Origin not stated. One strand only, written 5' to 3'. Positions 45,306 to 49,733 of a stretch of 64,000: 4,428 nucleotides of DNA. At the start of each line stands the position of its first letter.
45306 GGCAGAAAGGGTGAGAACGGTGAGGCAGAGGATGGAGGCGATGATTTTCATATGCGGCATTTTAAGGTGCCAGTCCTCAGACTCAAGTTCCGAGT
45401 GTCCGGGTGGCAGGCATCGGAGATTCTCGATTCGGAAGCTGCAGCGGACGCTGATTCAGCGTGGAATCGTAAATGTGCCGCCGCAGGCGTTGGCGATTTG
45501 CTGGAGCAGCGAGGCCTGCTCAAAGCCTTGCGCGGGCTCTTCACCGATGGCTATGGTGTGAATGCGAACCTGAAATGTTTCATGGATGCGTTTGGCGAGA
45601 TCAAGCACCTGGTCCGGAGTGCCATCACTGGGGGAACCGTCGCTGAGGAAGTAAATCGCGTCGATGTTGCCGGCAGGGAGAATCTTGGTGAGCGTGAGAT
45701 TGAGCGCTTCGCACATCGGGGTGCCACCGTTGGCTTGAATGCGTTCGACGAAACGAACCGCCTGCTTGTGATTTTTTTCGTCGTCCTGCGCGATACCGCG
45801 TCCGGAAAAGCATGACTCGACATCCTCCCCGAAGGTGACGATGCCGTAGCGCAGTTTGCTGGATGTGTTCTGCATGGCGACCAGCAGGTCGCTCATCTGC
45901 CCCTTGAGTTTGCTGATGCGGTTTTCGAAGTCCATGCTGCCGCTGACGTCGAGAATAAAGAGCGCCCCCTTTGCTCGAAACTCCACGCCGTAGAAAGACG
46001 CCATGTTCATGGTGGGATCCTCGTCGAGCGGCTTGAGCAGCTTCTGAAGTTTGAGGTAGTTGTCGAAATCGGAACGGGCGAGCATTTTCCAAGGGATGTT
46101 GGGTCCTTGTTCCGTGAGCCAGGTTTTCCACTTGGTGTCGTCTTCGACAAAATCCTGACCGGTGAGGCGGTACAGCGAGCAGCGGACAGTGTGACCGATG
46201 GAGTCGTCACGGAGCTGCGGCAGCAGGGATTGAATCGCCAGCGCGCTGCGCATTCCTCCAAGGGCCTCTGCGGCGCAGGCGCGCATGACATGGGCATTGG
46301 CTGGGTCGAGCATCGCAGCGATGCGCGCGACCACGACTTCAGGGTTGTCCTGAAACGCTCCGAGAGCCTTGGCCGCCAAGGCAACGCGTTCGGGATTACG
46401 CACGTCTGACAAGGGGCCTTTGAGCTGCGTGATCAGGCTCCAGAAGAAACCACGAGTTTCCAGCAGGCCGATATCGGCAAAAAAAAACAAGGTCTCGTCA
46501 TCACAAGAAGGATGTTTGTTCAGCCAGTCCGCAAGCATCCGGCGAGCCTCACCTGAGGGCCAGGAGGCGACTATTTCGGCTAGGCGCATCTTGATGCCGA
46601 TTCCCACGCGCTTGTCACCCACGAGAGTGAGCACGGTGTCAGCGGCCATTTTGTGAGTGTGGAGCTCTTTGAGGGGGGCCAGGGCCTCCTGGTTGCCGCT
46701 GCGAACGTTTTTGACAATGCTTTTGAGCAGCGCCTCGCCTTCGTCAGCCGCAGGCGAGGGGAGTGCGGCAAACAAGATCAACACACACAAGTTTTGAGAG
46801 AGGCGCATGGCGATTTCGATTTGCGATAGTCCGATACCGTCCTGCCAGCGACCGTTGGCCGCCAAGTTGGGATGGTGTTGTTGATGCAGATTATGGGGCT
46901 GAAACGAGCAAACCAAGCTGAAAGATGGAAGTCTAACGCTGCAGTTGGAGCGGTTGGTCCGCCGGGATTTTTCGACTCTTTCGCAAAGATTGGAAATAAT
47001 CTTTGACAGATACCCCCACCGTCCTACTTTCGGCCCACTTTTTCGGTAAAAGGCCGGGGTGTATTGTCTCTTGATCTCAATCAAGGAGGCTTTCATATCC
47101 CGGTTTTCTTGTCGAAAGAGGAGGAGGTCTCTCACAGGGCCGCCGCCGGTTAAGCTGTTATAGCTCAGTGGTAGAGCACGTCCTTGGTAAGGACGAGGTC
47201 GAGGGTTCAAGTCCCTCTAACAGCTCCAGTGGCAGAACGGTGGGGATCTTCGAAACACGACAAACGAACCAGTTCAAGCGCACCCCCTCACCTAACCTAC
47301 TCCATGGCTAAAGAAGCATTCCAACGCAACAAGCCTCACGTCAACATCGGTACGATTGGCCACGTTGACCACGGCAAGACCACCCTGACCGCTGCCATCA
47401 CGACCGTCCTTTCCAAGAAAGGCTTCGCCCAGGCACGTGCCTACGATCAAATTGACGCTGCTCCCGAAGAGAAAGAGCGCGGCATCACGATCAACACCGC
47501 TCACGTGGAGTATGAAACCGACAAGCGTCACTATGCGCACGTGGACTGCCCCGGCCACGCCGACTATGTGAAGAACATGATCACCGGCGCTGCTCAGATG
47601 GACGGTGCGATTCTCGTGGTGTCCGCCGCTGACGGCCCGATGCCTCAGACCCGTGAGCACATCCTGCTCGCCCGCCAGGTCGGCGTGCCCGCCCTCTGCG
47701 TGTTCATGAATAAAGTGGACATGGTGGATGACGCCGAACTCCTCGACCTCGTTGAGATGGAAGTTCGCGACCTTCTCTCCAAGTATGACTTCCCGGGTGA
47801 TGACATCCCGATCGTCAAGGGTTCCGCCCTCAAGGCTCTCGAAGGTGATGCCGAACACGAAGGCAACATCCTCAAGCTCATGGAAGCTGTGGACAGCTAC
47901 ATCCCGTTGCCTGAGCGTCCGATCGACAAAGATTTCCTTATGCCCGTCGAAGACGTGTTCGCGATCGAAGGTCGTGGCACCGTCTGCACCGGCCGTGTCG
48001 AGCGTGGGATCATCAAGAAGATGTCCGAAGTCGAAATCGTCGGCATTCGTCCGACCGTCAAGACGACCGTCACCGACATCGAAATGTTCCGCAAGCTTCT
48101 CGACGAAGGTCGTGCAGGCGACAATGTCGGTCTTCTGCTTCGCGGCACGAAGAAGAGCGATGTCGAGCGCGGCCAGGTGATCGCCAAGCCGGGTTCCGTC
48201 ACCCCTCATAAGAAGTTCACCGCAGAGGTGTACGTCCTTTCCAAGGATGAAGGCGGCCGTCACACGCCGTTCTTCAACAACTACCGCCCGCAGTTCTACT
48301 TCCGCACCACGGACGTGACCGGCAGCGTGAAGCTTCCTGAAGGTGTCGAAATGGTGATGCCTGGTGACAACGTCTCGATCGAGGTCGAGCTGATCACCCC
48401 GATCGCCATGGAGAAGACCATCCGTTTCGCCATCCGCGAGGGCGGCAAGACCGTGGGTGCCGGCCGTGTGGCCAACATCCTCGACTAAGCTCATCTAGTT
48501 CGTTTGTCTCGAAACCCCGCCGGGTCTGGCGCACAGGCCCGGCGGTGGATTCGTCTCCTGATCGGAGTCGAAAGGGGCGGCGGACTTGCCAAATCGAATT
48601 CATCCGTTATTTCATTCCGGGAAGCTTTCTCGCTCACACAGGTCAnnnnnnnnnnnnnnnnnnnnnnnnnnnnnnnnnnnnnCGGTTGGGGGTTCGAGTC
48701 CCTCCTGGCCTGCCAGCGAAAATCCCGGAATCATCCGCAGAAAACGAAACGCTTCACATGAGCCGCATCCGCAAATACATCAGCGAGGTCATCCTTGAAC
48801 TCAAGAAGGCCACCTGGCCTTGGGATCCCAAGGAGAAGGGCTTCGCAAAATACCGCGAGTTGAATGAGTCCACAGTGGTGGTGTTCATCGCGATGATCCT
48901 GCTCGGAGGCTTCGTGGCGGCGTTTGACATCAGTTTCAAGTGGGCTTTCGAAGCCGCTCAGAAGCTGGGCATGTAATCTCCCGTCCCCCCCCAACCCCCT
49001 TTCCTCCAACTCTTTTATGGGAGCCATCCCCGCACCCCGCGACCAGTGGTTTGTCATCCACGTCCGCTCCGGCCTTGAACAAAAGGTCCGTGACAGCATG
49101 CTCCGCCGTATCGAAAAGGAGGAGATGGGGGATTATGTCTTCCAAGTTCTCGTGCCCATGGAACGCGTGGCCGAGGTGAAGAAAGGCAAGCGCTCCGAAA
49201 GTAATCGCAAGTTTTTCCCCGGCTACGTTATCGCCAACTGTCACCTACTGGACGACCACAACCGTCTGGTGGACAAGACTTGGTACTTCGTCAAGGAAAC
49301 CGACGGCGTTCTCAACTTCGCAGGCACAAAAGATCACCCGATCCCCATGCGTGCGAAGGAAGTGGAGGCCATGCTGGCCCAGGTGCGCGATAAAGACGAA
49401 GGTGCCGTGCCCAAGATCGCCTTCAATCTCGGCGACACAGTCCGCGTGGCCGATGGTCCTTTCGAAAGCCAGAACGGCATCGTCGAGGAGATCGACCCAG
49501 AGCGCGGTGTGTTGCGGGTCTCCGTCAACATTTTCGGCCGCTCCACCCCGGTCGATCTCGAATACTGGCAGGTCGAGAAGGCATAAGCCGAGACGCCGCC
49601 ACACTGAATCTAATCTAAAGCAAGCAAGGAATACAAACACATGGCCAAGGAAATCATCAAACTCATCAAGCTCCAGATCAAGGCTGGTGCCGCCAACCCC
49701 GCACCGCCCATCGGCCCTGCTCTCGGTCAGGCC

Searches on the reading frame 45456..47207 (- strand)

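Call 31: search_protein_families(library=pfam, proteins=[window:45456-47207:-], max_evalue=0.001)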
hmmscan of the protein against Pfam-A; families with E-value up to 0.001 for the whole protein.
window:45456-47207:- (583 aa): 4 families
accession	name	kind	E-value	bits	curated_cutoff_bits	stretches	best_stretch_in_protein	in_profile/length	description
PF13768.12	VWA_3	-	9.6e-13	48.9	27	1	417-579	5-153/155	von Willebrand factor type A domain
PF13519.12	VWA_2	-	2.2e-10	41.5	27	1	416-524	2-106/107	von Willebrand factor type A domain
PF00092.34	VWA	-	2.3e-09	38.2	23.8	1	417-573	4-152/174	von Willebrand factor type A domain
PF13646.12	HEAT_2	-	0.00016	22.3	27.7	1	276-336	18-75/88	HEAT repeats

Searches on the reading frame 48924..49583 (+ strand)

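Call 31: search_protein_families(library=pfam, proteins=[window:48924-49583:+], max_evalue=0.001)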
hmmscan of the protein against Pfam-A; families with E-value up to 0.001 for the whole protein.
window:48924-49583:+ (220 aa): 2 families
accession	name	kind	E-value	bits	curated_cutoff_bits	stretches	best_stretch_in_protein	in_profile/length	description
PF02357.24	NusG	-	2.9e-22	79.4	22.2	1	41-150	2-92/93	Transcription termination factor nusG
PF00467.35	KOW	-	3.2e-06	27.2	22.3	1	170-201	2-31/32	KOW motif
